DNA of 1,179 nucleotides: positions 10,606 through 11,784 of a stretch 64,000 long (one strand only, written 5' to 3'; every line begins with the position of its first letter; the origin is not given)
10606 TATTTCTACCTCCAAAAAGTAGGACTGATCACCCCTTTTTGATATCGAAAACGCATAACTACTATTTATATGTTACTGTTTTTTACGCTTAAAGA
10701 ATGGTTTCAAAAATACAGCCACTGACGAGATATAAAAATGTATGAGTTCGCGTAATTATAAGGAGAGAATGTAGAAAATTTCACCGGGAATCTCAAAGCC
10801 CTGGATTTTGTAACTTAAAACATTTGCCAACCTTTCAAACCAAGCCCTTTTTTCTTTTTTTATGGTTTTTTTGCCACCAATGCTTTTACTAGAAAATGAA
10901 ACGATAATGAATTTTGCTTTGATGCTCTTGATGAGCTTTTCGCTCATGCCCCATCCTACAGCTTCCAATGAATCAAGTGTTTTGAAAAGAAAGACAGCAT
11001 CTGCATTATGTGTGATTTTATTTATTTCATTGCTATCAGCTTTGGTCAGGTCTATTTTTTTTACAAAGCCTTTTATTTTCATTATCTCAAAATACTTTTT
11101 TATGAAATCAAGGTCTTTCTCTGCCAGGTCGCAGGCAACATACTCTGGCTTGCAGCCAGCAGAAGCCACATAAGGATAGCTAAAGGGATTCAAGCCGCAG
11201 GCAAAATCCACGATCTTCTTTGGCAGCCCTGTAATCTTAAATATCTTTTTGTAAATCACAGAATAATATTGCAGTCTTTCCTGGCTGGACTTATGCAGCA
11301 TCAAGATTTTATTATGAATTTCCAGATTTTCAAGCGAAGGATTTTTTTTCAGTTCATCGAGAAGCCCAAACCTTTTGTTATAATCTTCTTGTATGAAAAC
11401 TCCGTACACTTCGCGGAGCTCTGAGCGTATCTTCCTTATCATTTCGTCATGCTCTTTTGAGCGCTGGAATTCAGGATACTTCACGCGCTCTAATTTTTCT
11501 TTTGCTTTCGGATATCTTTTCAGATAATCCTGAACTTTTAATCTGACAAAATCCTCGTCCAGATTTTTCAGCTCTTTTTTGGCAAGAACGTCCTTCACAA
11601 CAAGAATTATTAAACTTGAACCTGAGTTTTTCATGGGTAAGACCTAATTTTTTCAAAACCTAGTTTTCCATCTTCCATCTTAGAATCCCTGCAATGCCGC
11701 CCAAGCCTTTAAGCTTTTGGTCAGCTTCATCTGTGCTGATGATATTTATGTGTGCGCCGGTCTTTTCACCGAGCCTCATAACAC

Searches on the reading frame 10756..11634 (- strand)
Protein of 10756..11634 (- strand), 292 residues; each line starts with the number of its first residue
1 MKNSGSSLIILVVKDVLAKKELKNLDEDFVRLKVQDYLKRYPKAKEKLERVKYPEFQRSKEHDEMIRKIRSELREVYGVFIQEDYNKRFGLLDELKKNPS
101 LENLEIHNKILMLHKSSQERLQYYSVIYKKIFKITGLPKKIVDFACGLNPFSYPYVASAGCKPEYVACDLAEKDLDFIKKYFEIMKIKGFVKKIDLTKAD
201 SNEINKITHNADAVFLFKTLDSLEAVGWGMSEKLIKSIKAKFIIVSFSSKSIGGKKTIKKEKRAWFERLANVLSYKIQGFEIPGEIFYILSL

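Call 3: search_protein_families(library=pfam, proteins=[window:10756-11634:-], max_evalue=1)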
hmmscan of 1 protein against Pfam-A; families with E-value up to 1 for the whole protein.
window:10756-11634:- (292 aa): 2 families
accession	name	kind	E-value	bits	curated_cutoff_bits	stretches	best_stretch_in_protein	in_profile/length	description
PF07091.17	FmrO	-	4.7e-25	88.9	27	1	61-287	27-253/255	Ribosomal RNA methyltransferase (FmrO)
PF13649.12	Methyltransf_25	-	0.03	15.5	27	1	141-223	1-77/97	Methyltransferase domain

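Call 4: search_protein_families(library=ncbifam, proteins=[window:10756-11634:-], max_evalue=1)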
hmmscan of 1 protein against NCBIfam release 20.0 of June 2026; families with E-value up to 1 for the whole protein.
window:10756-11634:- (292 aa): 8 families
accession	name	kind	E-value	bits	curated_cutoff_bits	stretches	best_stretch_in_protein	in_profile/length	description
NF000466.2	16S_rRNA_Rmt_gen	equivalog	3.4e-40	138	250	1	48-290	21-253/254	Rmt family 16S rRNA (guanine(1405)-N(7))-methyltransferase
NF000150.1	16S_rRNA_Rmt_C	exception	9.9e-20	70.8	550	1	103-262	94-248/281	RmtC family 16S rRNA (guanine(1405)-N(7))-methyltransferase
NF000116.1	16S_rRNA_Rmt_H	exception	3.7e-15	56.3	500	1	50-271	26-228/252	RmtH family 16S rRNA (guanine(1405)-N(7))-methyltransferase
NF000069.1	16S_rRNA_Rmt_E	exception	9.6e-15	54.6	525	1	62-258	38-230/273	RmtE family 16S rRNA (guanine(1405)-N(7))-methyltransferase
NF000113.1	16S_rRNA_Rmt_F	exception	1.7e-14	54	500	1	49-289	27-255/259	RmtF family 16S rRNA (guanine(1405)-N(7))-methyltransferase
NF000007.1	16S_rRNA_Rmt_D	exception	2.2e-13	50.2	500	1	35-268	12-222/247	RmtD family 16S rRNA (guanine(1405)-N(7))-methyltransferase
NF033209.1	16S_rRNA_Rmt_B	exception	3.4e-13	49.7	525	1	50-268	26-225/251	RmtB family 16S rRNA (guanine(1405)-N(7))-methyltransferase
NF000114.1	16S_rRNA_Rmt_G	exception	0.00046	19.7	500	1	110-266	77-221/264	RmtG family 16S rRNA (guanine(1405)-N(7))-methyltransferase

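Call 5: search_solved_structures(query=window:10756-11634:-, max_evalue=1, show_alignments=3)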
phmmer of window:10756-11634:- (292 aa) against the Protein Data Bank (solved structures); distinct sequences matched with E-value up to 1: 13.
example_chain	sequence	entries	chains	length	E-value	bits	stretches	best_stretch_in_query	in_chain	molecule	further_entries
8ghu_A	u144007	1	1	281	1.6e-19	73.6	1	63-268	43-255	16S rRNA (guanine(1405)-N(7))-methyltransferase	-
6cn0_A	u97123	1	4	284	1.6e-19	73.6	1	63-268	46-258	16S rRNA (guanine(1405)-N(7))-methyltransferase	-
6pqb_A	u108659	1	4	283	1.7e-19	73.6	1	63-268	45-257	16S rRNA (guanine(1405)-N(7))-methyltransferase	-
3lcu_A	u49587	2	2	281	9.3e-17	64.6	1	64-290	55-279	Sisomicin-gentamicin resistance methylase Sgm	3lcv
6pi9_A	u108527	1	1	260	1.5e-13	54.1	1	53-290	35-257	16S rRNA (guanine(1405)-N(7))-methyltransferase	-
3b89_A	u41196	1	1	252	1.1e-10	44.7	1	50-268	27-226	16S rRNA methylase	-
3frh_A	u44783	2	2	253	1.1e-10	44.7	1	50-268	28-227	16S rRNA methylase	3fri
3fzg_A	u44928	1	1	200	3.9e-09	39.6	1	95-289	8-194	16S rRNA methylase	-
8uao_A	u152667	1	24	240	8.3e-05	25.4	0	87-141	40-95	DpHF18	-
3oqg_A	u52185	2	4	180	0.00078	22.2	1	55-148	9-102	Hpy188I | RESTRICTION ENDONUCLEASE HPY188I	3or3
8ubg_A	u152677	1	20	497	0.0017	21.1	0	87-139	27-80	DpHF19,Green fluorescent protein (Fragment)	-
8ub3_A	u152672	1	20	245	0.0024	20.6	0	90-116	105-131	DpHF7 filament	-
3jcr_J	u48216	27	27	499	0.046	16.4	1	30-98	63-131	hPrp31 | U4/U6 small nuclear ribonucleoprotein Prp31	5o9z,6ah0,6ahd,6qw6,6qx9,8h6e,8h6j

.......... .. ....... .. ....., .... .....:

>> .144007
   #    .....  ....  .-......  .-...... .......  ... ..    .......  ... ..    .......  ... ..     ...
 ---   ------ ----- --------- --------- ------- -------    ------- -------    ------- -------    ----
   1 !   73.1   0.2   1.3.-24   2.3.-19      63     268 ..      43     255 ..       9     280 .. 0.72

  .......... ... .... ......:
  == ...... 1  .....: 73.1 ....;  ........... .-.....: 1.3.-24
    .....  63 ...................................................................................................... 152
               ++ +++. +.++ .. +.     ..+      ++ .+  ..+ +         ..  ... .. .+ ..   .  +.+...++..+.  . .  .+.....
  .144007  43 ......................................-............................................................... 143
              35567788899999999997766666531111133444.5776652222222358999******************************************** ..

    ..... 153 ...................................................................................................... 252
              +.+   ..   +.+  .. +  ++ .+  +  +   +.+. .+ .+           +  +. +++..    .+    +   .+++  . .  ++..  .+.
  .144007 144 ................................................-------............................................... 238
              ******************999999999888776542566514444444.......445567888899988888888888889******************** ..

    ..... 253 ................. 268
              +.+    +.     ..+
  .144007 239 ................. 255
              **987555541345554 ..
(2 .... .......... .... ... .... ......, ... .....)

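Call 8: find_homologous_proteins(query=window:10756-11634:-, max_evalue=0.001)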
Query window:10756-11634:- (292 aa): 172 proteins with E <= 0.001 among 2471 candidates; the best 120 are listed.
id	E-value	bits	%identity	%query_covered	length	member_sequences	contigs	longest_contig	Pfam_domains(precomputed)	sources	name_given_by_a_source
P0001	8.6e-185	631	100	100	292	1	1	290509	PF07091.17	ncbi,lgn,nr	ncbi:hypothetical protein JW756_01765 [Candidatus Woesearchaeota archaeon]|nr:hypothetical protein [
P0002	1.2e-122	427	71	97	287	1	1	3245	PF07091.17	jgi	jgi:hypothetical protein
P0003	1.0e-117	411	67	100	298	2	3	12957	PF07091.17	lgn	-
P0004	1.3e-117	410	69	96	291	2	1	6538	PF07091.17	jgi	-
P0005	2.2e-117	409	69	97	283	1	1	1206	PF07091.17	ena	-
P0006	3.3e-117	409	69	99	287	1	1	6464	PF07091.17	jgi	jgi:hypothetical protein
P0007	4.4e-117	408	71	97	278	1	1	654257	PF07091.17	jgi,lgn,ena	-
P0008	5.1e-117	408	69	97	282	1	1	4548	PF07091.17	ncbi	-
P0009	3.6e-116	406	68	96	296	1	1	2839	PF07091.17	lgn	-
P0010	8.6e-116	404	69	96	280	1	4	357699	PF07091.17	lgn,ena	-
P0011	1.2e-115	404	69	96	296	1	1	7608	PF07091.17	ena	-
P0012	2.8e-115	403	69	97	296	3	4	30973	PF07091.17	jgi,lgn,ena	jgi:hypothetical protein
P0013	7.6e-115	401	69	97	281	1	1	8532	PF07091.17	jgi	jgi:16S rRNA (guanine(1405)-N(7))-methyltransferase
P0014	2.1e-114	400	66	97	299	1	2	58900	PF07091.17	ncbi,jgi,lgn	jgi:16S rRNA (guanine(1405)-N(7))-methyltransferase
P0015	4.7e-114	399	69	96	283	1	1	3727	PF07091.17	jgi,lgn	jgi:16S rRNA (guanine(1405)-N(7))-methyltransferase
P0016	1.5e-113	397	66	99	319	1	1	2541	PF07091.17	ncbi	-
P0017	9.0e-113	394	68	99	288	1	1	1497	PF07091.17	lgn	-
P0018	3.9e-112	392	68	96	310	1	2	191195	PF07091.17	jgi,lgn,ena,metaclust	metaclust:\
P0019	1.2e-111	391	64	99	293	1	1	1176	PF07091.17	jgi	jgi:hypothetical protein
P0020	2.1e-110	387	64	97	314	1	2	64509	PF07091.17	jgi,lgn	jgi:16S rRNA (guanine(1405)-N(7))-methyltransferase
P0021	7.3e-109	382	62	97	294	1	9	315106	PF07091.17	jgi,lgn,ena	jgi:16S rRNA (guanine(1405)-N(7))-methyltransferase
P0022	2.3e-107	377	62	99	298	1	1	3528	PF07091.17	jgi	jgi:16S rRNA (guanine(1405)-N(7))-methyltransferase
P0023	4.4e-107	376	61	97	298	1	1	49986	PF07091.17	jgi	jgi:hypothetical protein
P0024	1.5e-105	371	63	97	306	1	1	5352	PF07091.17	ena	-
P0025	1.2e-104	368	66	87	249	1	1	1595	PF07091.17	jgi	jgi:predicted RNA methylase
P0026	3.5e-104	366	61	99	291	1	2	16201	PF07091.17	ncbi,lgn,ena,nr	ncbi:MAG TPA: hypothetical protein VJ461_04235 [Candidatus Nanoarchaeia archaeon]|nr:hypothetical pr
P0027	5.9e-104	365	61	99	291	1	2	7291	PF07091.17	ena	-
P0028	9.3e-104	365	62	97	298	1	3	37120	PF07091.17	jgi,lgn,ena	jgi:hypothetical protein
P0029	2.4e-103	363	60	99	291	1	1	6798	PF07091.17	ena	-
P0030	4.0e-102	359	62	98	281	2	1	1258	PF07091.17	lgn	-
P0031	1.7e-101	357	60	98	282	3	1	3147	PF07091.17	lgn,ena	-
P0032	1.8e-101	357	61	96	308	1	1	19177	PF07091.17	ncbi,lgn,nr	ncbi:hypothetical protein KY348_01960 [Candidatus Woesearchaeota archaeon]|nr:hypothetical protein [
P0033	2.8e-101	357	59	100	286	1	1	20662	PF07091.17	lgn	-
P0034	8.8e-101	355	61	96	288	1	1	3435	PF07091.17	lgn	-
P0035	1.0e-100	355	60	100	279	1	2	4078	PF07091.17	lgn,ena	-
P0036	3.0e-99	350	61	97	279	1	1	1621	PF07091.17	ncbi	-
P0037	5.4e-99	349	60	98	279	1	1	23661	PF07091.17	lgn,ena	-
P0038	6.7e-99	349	59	98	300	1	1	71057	PF07091.17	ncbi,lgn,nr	ncbi:hypothetical protein JXB28_03880 [Candidatus Woesearchaeota archaeon]|nr:hypothetical protein [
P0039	7.3e-99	349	60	96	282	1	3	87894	PF07091.17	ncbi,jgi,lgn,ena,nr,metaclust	ncbi:hypothetical protein AYK26_03365 [Euryarchaeota archaeon SM23-78]|nr:MAG: hypothetical protein 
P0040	1.3e-98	348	60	100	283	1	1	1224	PF07091.17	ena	-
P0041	2.2e-98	347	58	98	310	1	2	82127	PF07091.17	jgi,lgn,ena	-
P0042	3.0e-98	347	60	96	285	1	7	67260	PF07091.17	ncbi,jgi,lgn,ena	-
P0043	3.4e-98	347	60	97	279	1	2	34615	PF07091.17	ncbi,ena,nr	nr:hypothetical protein [Nanoarchaeota archaeon]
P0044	5.0e-98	346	61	96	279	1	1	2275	PF07091.17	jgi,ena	-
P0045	1.0e-97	345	57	100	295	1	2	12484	PF07091.17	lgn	-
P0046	1.5e-97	344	58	97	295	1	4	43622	PF07091.17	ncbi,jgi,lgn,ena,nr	ncbi:MAG: hypothetical protein KKF46_08370 [Nanoarchaeota archaeon]|nr:hypothetical protein [Nanoarc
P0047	3.1e-96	340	56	96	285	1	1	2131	PF07091.17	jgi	jgi:16S rRNA (guanine(1405)-N(7))-methyltransferase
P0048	5.2e-96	339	57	97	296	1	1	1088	PF07091.17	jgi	-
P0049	9.7e-96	338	58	96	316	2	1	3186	PF07091.17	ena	-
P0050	1.8e-94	334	57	98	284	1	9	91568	PF07091.17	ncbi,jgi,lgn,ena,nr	ncbi:MAG TPA: hypothetical protein ENL16_00355 [Candidatus Woesearchaeota archaeon]|nr:hypothetical 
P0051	3.4e-94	333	58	96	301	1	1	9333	PF07091.17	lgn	-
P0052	3.1e-93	330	56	97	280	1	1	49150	PF07091.17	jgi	jgi:16S rRNA (guanine(1405)-N(7))-methyltransferase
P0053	5.7e-93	329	57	97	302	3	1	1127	PF07091.17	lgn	-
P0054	6.2e-93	329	59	96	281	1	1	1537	PF07091.17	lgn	-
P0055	1.1e-92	328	55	96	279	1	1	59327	PF07091.17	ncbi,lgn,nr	ncbi:hypothetical protein JW826_01420 [Candidatus Woesearchaeota archaeon]|nr:hypothetical protein [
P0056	1.7e-91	325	55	96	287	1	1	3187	PF07091.17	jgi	jgi:16S rRNA (guanine(1405)-N(7))-methyltransferase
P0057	1.0e-90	322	57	96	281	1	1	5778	PF07091.17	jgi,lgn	jgi:16S rRNA (guanine(1405)-N(7))-methyltransferase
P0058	4.9e-89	316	57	96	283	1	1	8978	PF07091.17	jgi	jgi:16S rRNA (guanine(1405)-N(7))-methyltransferase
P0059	2.8e-87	311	53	97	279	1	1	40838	PF07091.17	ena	-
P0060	4.1e-84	300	54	97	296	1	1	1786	PF07091.17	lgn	-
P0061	4.6e-81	290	51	95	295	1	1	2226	PF07091.17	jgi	jgi:hypothetical protein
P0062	1.8e-80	288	49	97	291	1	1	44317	PF07091.17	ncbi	ncbi:MAG: hypothetical protein V1866_07135 [archaeon]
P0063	9.1e-80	286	50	96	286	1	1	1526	PF07091.17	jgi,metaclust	metaclust:\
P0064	2.0e-78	282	47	97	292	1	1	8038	PF07091.17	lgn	-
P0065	1.8e-77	279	49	97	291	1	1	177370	PF07091.17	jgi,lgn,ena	-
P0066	9.1e-77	276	47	96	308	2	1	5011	PF07091.17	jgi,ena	-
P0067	1.2e-76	276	68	64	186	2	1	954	PF07091.17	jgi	-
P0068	1.5e-76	276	49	96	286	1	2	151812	PF07091.17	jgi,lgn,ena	-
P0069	1.3e-75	272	51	100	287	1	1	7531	PF07091.17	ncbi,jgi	-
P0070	1.8e-75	272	48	95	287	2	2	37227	PF07091.17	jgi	jgi:16S rRNA (guanine(1405)-N(7))-methyltransferase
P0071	1.6e-73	266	51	96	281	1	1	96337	PF07091.17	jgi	jgi:16S rRNA (guanine(1405)-N(7))-methyltransferase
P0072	6.8e-72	260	47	99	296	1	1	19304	PF07091.17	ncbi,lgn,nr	ncbi:hypothetical protein JW711_01510 [Candidatus Woesearchaeota archaeon]|nr:hypothetical protein [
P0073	4.5e-70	254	48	97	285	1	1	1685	PF07091.17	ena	-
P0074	1.6e-69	253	48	97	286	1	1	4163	PF07091.17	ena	-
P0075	3.8e-68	248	47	97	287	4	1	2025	PF07091.17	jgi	-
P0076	2.6e-67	245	69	57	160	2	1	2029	PF07091.17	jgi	jgi:hypothetical protein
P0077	3.4e-66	242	46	97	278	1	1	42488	PF07091.17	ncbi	ncbi:MAG: hypothetical protein ABIE94_06505 [archaeon]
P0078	8.8e-66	240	45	98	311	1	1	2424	PF07091.17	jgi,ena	jgi:16S rRNA (guanine(1405)-N(7))-methyltransferase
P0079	1.5e-64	236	44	93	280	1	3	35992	PF07091.17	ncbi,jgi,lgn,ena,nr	ncbi:MAG TPA: hypothetical protein VJG90_07150 [Candidatus Nanoarchaeia archaeon]|nr:hypothetical pr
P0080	1.6e-64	236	46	95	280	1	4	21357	PF07091.17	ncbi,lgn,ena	ncbi:MAG: hypothetical protein AABX70_00980 [Nanoarchaeota archaeon]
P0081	1.9e-64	236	49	96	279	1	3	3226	PF07091.17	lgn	-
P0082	5.1e-63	231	46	93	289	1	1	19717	PF07091.17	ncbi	-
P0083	5.2e-63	231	44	96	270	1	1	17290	PF07091.17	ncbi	-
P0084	8.6e-61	224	43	93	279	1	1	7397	PF07091.17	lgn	-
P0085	9.0e-61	224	49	96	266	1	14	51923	PF07091.17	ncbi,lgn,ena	-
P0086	6.7e-60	221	45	89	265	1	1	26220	PF07091.17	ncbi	ncbi:hypothetical protein ACFL1B_04075, partial [Nanoarchaeota archaeon]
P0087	3.8e-58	215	41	98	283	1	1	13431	PF07091.17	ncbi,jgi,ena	-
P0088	5.8e-58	215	43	95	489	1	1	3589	PF13847.13,PF13489.13,PF03848.21,PF05175.21,PF13649.13,PF05148.22,PF07091.17,PF08241.19,PF08242.19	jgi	jgi:16S rRNA (guanine(1405)-N(7))-methyltransferase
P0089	2.3e-57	213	46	96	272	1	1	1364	PF07091.17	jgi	jgi:16S rRNA (guanine(1405)-N(7))-methyltransferase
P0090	3.1e-57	212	46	96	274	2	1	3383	PF07091.17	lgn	-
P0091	1.1e-56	210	44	96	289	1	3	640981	PF07091.17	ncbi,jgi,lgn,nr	ncbi:hypothetical protein HQ533_02665 [Candidatus Woesearchaeota archaeon]|nr:hypothetical protein [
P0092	9.8e-56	207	41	96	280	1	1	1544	PF07091.17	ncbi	-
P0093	1.7e-55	207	41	93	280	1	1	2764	PF07091.17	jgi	jgi:hypothetical protein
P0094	6.5e-54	201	44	96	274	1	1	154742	PF07091.17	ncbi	ncbi:MAG: hypothetical protein ABH828_04990 [archaeon]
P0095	9.8e-54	201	42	96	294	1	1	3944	PF07091.17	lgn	-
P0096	2.0e-53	200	44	97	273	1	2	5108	PF07091.17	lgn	-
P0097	3.1e-53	199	43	96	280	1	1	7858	PF07091.17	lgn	-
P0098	4.5e-53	199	43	96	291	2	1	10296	PF07091.17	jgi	-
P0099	4.7e-53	198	40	96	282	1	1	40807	PF07091.17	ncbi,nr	ncbi:hypothetical protein GOV11_02515 [Candidatus Woesearchaeota archaeon]|nr:hypothetical protein [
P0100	1.1e-52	197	42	96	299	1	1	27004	PF07091.17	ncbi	-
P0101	1.5e-52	197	44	96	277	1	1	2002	PF07091.17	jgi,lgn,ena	-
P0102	2.1e-52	196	43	96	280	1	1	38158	PF07091.17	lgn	-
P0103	4.9e-52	195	43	96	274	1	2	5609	PF07091.17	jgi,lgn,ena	-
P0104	7.9e-52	194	42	95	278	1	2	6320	PF07091.17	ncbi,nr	ncbi:MAG: hypothetical protein KKA79_00150 [Nanoarchaeota archaeon]|nr:hypothetical protein [Nanoarc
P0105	8.1e-52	194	42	95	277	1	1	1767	PF07091.17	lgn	-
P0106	9.1e-52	194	41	96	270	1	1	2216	PF07091.17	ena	-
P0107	2.4e-50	190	42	95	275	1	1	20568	PF07091.17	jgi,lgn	-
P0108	2.4e-50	190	40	96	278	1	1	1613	PF07091.17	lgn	-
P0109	2.0e-49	187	43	96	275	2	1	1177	PF07091.17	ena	-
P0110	3.7e-49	186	42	93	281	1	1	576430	PF07091.17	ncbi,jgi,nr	ncbi:hypothetical protein C4573_04915 [Candidatus Woesearchaeota archaeon]|nr:MAG: hypothetical prot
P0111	4.2e-49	186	43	92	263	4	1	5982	PF07091.17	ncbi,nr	ncbi:hypothetical protein J4414_04400, partial [Candidatus Woesearchaeota archaeon]|nr:hypothetical 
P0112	6.8e-49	185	42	97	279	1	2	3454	PF07091.17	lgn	-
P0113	3.0e-48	183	41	97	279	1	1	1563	PF07091.17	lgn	-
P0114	3.0e-48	183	37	96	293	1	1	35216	PF07091.17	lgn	-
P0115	8.1e-48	181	42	99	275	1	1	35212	PF07091.17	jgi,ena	-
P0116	1.2e-47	181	41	95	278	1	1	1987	PF07091.17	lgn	-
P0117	6.1e-47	178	41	95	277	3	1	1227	PF07091.17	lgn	-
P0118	1.0e-46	178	43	91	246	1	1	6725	PF07091.17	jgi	jgi:16S rRNA (guanine(1405)-N(7))-methyltransferase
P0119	5.3e-46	175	45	77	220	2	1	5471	PF07091.17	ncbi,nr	ncbi:MAG: hypothetical protein KKF95_04070, partial [Nanoarchaeota archaeon]|nr:hypothetical protein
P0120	1.0e-44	171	44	86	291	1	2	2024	PF07091.17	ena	-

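Call 10: find_related_loci(query=window:10756-11634:-, collection=genome_contigs, flank=5000)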
Query window:10756-11634:- (292 aa) in genome_contigs; peptide patterns used: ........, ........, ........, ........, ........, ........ (x = any residue, [..] = any of these).
449 stretches matched a pattern; 2 encode a relative of the query (tblastn E <= 1e-3); 2 distinct loci.
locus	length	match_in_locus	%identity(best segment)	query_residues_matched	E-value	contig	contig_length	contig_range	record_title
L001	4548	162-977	69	9-289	7e-127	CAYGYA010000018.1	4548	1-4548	MAG TPA_asm: uncultured Methanosarcinales archaeon isolate ERP119294_co2_539 genome assembly, contig: k141_1794204, whol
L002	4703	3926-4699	69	12-278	5e-120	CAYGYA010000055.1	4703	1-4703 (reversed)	MAG TPA_asm: uncultured Methanosarcinales archaeon isolate ERP119294_co2_539 genome assembly, contig: k141_4496292, whol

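Call 13: find_encoding_contigs(protein=P0007, flank=6000, max_places=2)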
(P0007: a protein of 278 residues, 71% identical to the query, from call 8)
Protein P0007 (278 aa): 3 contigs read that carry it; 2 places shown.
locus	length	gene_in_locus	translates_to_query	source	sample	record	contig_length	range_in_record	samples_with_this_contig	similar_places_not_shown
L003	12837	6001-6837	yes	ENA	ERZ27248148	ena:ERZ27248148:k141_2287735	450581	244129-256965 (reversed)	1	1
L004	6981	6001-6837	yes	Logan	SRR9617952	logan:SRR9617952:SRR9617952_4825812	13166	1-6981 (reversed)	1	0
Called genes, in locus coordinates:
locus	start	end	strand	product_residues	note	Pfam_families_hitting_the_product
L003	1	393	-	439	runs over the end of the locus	-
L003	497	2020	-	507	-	-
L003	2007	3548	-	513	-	-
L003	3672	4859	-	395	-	-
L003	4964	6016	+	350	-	PF26356:Pelota_N, PF03464:eRF1_2, PF03465:eRF1_3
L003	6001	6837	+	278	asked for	PF07091:FmrO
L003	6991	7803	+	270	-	PF01978:TrmB, PF11495:TrmB_EBD_N (weak)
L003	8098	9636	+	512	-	PF13393:tRNA-synt_His (faint), PF01409:tRNA-synt_2d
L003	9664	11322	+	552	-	PF18262:PhetRS_B1 (weak), PF03483:B3_4 (weak), PF03484:B5, PF17759:tRNA_synthFbeta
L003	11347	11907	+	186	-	PF18306:LDcluster4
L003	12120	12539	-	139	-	-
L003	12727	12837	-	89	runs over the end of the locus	PF01199:Ribosomal_L34e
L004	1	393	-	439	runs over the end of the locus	-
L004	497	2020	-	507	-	-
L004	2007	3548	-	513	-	-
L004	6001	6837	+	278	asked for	PF07091:FmrO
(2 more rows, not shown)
